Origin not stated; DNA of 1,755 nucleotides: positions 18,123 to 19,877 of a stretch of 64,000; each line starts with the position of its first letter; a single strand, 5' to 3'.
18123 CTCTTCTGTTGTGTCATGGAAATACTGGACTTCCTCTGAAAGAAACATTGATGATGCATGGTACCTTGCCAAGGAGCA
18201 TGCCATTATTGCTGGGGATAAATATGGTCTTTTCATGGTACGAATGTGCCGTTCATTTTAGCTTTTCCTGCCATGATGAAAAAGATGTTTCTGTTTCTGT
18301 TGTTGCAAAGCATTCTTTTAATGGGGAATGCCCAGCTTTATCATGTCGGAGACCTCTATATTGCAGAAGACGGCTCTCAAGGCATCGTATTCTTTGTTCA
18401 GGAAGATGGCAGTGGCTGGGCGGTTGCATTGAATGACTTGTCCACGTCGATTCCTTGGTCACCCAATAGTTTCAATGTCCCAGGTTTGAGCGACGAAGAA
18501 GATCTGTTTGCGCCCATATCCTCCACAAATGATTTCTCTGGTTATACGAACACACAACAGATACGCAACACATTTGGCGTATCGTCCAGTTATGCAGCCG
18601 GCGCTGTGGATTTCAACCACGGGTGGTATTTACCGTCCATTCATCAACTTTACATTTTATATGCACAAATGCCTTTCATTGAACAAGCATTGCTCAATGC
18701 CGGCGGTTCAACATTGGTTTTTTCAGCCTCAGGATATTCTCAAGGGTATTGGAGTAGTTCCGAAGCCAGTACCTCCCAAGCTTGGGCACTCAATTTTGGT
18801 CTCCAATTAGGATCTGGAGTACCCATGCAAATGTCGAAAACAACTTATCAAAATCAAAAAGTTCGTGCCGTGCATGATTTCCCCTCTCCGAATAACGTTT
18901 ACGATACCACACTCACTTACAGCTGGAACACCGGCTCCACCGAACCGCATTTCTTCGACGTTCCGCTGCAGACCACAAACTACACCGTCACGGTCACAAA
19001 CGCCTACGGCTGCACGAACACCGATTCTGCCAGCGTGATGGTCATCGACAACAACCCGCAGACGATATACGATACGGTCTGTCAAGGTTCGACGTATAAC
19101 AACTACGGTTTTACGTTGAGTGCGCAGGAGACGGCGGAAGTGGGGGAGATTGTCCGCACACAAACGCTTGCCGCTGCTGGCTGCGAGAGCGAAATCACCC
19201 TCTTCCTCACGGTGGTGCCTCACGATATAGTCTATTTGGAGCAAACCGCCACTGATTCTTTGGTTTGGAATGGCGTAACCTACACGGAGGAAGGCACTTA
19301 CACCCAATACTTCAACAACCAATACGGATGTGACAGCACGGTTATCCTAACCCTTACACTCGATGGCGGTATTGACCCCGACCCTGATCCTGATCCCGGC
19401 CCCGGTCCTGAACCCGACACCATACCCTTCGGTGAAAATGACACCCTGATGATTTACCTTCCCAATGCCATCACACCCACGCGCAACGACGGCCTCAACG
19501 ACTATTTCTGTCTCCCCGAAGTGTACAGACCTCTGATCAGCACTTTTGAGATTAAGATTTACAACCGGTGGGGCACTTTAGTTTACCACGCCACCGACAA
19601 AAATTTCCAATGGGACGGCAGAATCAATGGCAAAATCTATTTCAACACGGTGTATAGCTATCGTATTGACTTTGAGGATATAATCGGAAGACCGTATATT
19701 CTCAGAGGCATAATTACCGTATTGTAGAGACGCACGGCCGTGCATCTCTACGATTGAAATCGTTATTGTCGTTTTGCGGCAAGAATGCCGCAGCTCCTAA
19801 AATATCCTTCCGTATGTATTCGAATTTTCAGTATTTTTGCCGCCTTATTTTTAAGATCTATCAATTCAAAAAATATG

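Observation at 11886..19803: Tandemly duplicated two-gene module: Cys-repeat protein ending in a DUF1566-like domain, plus a T9SS type-B cargo starting with the same domain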

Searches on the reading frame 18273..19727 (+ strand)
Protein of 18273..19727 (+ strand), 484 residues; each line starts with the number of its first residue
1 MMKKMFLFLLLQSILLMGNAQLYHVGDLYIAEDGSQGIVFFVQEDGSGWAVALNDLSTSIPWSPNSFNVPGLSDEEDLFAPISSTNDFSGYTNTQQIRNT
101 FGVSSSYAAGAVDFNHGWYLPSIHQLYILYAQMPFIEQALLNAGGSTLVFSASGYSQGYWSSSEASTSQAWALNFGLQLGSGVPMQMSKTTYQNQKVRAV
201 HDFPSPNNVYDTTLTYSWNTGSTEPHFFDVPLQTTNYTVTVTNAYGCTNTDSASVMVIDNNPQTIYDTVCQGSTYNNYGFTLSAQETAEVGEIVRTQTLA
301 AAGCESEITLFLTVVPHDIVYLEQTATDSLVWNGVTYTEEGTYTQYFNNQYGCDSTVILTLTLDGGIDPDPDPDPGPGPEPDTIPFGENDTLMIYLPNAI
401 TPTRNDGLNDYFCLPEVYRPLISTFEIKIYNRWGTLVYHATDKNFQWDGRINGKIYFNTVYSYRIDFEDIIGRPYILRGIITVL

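Call 3: search_protein_families(library=pfam, proteins=[window:18273-19727:+], max_evalue=1)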
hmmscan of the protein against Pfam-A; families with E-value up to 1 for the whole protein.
window:18273-19727:+ (484 aa): 3 families
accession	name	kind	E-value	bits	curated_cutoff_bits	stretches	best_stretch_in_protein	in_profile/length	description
PF13585.12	CHU_C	-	9.2e-14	51.8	27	1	396-468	3-73/86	CHU_C Type IX secretion signal domain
PF07603.17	Lcl_C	-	4.1e-05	24.3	34.9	1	55-177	5-99/117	Lcl C-terminal domain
PF04862.18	DUF642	-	0.02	15.1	27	1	233-287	76-130/157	Protein of unknown function (DUF642)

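Call 4: search_protein_families(library=ncbifam, proteins=[window:18273-19727:+], max_evalue=1)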
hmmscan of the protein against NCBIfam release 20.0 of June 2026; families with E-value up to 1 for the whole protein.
window:18273-19727:+ (484 aa): 1 family
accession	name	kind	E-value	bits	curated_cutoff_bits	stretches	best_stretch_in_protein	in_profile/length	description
TIGR04131.1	Bac_Flav_CTERM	domain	4.4e-10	39.6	35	1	396-469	3-73/85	T9SS type B sorting domain-containing protein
